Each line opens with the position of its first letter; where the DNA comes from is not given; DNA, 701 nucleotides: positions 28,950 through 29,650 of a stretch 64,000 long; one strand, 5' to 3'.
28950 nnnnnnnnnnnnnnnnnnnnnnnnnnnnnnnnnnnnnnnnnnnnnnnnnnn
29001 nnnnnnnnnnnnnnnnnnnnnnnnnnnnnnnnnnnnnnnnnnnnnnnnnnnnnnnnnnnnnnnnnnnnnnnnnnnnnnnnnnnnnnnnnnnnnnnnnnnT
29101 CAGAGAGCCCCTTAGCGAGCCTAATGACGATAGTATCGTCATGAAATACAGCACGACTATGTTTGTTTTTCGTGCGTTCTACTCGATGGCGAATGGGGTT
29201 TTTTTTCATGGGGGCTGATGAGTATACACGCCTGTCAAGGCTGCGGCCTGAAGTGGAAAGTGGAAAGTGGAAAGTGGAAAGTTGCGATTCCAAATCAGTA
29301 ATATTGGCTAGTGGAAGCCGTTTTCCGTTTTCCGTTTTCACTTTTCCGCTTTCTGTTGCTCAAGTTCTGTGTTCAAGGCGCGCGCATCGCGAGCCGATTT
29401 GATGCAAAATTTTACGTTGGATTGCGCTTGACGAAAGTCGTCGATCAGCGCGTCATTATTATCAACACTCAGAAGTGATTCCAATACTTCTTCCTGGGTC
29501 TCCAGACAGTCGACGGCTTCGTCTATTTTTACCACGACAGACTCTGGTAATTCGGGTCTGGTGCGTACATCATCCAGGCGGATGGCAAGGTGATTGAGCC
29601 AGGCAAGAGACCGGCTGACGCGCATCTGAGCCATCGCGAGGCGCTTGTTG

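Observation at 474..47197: Dispersed family of heptanucleotide tandem repeats at gene borders and inside CDSs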

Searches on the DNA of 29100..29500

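Call 80: search_rna_families(source=window, start=29100, end=29500, threshold=evalue, max_evalue=1)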
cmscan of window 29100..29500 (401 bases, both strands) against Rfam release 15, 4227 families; matches with E-value up to 1: 3.
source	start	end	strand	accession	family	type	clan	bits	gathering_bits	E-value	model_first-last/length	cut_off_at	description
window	29252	29350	+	RF03598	MIR6024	Gene; miRNA;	-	22.7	72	0.027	1-99/99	no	MIR6024 microRNA precursor family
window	29243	29359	+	RF04173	MIR847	Gene; miRNA;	-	21.4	184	0.03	1-164/164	no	MIR847 microRNA precursor family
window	29250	29344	+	RF03964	mir-H1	Gene; miRNA;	-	19.8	97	0.89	1-85/85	no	mir-H1 microRNA precursor family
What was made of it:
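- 29251..29357 (+): Inverted-array module: (AAGTGGA)4.6, a 35-nt loop, then (CCGTTTT)5.7. It lies between the stop of a 301-aa ORF and the promoter of a YgjP-like gene, both on the minus strand. The right arm overlaps the upstream gene's last codons. No Rfam family matches (call 80).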
